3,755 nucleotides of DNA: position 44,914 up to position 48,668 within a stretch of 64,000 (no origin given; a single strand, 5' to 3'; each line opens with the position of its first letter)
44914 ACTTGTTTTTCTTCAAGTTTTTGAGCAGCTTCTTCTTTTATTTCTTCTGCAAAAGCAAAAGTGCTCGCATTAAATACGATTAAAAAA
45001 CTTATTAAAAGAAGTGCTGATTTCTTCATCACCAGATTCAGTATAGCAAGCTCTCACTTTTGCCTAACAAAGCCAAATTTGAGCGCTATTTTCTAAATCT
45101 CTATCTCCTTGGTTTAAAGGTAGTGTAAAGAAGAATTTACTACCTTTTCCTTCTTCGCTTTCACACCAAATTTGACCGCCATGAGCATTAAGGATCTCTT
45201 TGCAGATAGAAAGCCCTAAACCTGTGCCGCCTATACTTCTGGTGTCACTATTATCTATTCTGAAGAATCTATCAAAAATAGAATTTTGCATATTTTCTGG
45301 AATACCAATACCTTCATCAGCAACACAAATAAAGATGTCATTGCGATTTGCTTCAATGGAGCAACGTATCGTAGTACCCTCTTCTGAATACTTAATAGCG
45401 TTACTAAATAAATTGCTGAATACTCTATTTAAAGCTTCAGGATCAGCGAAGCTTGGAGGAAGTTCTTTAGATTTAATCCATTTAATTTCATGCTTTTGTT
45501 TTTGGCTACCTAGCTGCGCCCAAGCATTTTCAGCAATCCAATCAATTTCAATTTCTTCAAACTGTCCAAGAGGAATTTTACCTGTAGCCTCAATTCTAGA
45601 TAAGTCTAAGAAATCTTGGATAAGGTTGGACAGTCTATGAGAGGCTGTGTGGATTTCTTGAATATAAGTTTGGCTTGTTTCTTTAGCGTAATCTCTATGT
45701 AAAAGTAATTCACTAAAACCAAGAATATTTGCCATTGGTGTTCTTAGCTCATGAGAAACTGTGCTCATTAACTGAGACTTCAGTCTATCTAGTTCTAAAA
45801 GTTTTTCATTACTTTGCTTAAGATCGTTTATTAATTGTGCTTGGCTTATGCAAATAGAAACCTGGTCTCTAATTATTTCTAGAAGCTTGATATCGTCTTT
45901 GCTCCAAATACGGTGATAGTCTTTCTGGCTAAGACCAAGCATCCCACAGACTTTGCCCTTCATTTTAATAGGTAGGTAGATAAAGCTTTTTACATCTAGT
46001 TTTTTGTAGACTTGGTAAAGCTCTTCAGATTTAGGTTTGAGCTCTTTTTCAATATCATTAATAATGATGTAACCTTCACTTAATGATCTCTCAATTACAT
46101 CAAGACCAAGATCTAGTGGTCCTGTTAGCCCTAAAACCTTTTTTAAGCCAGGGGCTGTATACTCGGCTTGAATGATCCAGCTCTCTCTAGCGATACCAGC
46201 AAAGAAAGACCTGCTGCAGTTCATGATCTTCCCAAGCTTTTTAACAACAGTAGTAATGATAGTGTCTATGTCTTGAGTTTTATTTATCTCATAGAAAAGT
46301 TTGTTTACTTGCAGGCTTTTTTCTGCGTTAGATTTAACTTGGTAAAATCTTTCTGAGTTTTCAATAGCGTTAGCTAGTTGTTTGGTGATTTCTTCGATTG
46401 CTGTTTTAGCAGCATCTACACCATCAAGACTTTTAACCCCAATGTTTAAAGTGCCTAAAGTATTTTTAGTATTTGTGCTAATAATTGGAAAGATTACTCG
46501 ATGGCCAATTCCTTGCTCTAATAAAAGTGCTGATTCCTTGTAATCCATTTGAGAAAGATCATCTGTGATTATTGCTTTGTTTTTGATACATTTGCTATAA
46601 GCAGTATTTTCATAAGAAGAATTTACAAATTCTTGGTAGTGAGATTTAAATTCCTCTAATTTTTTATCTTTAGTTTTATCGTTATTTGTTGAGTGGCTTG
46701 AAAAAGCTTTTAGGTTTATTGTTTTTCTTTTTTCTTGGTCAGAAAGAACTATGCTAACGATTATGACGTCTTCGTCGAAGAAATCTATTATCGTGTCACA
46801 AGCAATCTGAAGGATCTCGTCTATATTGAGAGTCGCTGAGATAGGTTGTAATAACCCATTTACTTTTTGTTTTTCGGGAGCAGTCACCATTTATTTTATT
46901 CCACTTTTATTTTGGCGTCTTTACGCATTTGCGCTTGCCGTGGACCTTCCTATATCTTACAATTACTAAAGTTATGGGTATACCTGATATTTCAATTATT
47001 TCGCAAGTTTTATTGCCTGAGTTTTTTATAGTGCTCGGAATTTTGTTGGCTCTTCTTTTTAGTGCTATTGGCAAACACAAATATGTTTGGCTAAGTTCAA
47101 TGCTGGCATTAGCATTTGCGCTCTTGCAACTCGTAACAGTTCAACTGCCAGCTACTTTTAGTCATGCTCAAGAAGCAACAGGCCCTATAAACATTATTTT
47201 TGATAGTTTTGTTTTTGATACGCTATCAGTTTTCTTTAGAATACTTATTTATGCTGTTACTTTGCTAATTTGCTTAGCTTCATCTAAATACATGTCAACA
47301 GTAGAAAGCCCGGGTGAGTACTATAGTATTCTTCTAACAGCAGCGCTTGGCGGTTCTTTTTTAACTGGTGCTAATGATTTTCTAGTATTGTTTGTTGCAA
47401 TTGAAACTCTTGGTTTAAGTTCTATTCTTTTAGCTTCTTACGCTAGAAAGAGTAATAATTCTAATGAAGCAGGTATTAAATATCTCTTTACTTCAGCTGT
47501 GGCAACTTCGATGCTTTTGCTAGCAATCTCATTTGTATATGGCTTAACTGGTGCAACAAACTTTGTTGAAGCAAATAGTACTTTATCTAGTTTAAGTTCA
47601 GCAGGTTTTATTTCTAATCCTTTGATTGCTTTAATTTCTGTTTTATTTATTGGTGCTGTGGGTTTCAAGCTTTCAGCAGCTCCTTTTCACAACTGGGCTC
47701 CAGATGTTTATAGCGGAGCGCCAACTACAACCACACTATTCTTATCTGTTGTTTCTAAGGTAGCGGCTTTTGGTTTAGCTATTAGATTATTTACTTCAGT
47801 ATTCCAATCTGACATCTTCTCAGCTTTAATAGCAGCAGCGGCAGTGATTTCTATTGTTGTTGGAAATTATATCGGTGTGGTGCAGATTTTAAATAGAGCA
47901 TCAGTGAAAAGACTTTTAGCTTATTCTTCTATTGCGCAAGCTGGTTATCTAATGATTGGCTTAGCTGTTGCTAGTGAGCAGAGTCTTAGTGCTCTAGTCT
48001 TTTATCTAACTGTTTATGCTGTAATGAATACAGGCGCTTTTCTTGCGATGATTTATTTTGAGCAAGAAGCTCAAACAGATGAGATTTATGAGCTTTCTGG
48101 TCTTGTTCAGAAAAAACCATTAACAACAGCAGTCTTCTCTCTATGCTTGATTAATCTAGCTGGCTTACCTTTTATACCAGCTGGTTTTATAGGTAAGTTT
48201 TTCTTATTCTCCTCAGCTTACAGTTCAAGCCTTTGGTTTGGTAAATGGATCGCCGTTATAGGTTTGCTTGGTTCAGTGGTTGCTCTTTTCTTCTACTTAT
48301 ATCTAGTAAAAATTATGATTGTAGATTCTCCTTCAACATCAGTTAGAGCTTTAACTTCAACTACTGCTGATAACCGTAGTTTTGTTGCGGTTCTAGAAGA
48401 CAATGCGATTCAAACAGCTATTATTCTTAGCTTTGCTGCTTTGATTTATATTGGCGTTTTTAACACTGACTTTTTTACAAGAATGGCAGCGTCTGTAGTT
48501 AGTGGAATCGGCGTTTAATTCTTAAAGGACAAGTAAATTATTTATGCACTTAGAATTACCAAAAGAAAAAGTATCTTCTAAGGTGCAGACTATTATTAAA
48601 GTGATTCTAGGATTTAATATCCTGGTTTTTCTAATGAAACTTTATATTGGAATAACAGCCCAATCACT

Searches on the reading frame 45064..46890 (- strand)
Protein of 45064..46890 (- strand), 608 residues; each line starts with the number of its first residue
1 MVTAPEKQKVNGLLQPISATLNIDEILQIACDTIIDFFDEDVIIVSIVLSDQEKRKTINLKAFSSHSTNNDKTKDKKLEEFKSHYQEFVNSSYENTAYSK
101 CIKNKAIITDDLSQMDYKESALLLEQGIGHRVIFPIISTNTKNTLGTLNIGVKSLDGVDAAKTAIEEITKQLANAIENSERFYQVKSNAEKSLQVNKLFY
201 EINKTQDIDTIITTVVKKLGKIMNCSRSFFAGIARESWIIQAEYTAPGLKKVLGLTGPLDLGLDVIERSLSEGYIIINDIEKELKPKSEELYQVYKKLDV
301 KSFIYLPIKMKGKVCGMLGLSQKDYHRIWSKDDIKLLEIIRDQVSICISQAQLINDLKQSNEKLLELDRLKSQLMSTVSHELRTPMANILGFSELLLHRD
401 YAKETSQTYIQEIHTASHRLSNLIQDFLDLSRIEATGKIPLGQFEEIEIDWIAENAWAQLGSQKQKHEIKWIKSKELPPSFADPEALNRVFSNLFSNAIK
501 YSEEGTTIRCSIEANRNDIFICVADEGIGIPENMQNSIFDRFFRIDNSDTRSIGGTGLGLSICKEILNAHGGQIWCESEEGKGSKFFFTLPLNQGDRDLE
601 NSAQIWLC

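Call 30: search_protein_families(library=ncbifam, proteins=[window:45064-46890:-], max_evalue=0.00001)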
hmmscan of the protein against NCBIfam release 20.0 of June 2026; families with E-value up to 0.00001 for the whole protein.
window:45064-46890:- (608 aa): 79 families (the best 25 are shown)
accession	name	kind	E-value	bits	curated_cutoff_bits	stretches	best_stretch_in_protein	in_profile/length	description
NF046044.1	PnpS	equivalog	6.9e-63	213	400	1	364-591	163-390/390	two-component system histidine kinase PnpS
TIGR02966.1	phoR_proteo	equivalog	3.7e-55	187.3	334.2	1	363-589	106-332/333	phosphate regulon sensor histidine kinase PhoR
NF033092.0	HK_WalK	equivalog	4.4e-55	187.4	725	1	367-592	368-594/594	cell wall metabolism sensor histidine kinase WalK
NF047874.1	MASE3_PAS_HK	subfamily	3e-51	175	560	1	330-597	362-630/655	MASE3 domain-containing sensor histidine kinase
TIGR02956.1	TMAO_torS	equivalog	1.6e-49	168.9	676.5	1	368-599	461-689/967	TMAO reductase system sensor histidine kinase/response regulator TorS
NF038297.2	hybrid_HK_HrmK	equivalog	2.8e-45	155.1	725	1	343-599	207-464/607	hybrid histidine kinase/response regulator HrmK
NF040691.1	MtrAB_MtrB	equivalog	1.4e-44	153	450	1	349-597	249-497/507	MtrAB system histidine kinase MtrB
NF047465.1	hybrid_HK_LvrA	exception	1.4e-44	152.4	1200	1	352-593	183-423/819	hybrid histidine kinase/response regulator LvrA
NF006800.0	PRK09303.1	equivalog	1.9e-44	152.2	342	1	354-595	134-380/383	histidine kinase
NF045595.1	HK_scytonemin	equivalog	2.8e-43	148.3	865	1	355-593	399-636/637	scytonemin biosynthesis sensor histidine kinase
NF033091.0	HK_VanS_ACDEFG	equivalog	4.2e-43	147.5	400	1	352-582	55-285/293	vancomycin resistance histidine kinase VanS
NF041735.1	hist_kin_RppB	equivalog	5.7e-43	147.3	400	1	372-591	217-438/438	two-component system sensor histidine kinase RppB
NF008318.0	PRK11107.1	equivalog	1.1e-42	146.1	890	1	358-601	280-527/920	two-component sensor histidine kinase BarA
NF053855.1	HisKinPhoRBctds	equivalog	1.3e-41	142.7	500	1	354-590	348-581/583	two-component system sensor histidine kinase PhoR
NF033093.1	HK_VicK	exception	1.6e-41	142.4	680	1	368-596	206-439/448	cell wall metabolism sensor histidine kinase VicK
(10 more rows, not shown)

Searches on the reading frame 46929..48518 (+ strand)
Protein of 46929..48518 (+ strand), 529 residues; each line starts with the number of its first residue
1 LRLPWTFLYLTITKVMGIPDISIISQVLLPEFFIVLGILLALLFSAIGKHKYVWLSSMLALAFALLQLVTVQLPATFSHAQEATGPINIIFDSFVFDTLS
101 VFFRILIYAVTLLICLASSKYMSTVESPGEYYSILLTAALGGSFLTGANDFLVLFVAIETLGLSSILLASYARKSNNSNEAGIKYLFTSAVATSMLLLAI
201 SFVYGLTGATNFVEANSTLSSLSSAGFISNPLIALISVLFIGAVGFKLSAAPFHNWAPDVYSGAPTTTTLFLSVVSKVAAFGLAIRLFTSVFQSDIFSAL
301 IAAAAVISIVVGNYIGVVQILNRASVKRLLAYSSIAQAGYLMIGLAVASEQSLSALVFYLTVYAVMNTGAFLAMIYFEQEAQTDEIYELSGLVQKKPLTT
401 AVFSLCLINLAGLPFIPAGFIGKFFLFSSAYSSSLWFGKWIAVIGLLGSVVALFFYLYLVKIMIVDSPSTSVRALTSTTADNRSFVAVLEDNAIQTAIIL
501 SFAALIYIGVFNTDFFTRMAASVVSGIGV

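Call 30: search_protein_families(library=ncbifam, proteins=[window:46929-48518:+], max_evalue=0.00001)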
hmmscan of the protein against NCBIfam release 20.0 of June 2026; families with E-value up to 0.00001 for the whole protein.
window:46929-48518:+ (529 aa): 67 families (the best 25 are shown)
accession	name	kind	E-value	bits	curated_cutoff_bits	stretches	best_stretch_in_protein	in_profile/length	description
NF002701.0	PRK02504.1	equivalog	2.1e-101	340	569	1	22-524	9-491/513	NAD(P)H-quinone oxidoreductase subunit N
TIGR01770.1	NDH_I_N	subfamily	2.4e-94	317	332.6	1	27-489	3-456/472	NADH-quinone oxidoreductase subunit NuoN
NF004440.0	PRK05777.1-3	equivalog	4.4e-83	279.8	519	1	26-483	9-448/477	NADH-quinone oxidoreductase subunit NuoN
NF004446.0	PRK05777.2-4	equivalog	4.1e-76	257.1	590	1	26-470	12-456/502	NADH-quinone oxidoreductase subunit NuoN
NF004442.0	PRK05777.1-5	equivalog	9.6e-76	255.7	523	1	26-487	9-454/483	NADH-quinone oxidoreductase subunit NuoN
NF004441.0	PRK05777.1-4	equivalog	4e-70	236.9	477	1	127-514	143-511/524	NADH-quinone oxidoreductase subunit NuoN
NF004443.0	PRK05777.2-1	equivalog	1.5e-66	225.6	626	1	25-464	11-447/506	NADH-quinone oxidoreductase subunit NuoN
NF004445.0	PRK05777.2-3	equivalog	1.1e-62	212.6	408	1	26-473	8-440/475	NADH-quinone oxidoreductase subunit NuoN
NF004439.0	PRK05777.1-1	equivalog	7.6e-62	209.8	531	1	30-483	13-452/485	NADH-quinone oxidoreductase subunit NuoN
NF004444.0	PRK05777.2-2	equivalog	7.7e-57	193.5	496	1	26-495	15-472/496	NADH-quinone oxidoreductase subunit NuoN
NF006419.0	PRK08668.1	equivalog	2.2e-43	148.9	617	1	35-458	12-428/613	NADH dehydrogenase subunit M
NF004447.0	PRK05777.2-5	equivalog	1.6e-41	142.8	547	1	27-466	3-424/458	NADH-quinone oxidoreductase subunit NuoN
NF006240.0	PRK08376.1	subfamily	3.6e-41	141.7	662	1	80-474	75-466/521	putative monovalent cation/H+ antiporter subunit D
NF004448.0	PRK05777.2-6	equivalog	5.6e-41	141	869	1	26-472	16-450/492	NADH-quinone oxidoreductase subunit NuoN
NF009306.0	PRK12663.1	equivalog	7e-39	133.9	542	1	33-498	13-454/498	Na+/H+ antiporter subunit D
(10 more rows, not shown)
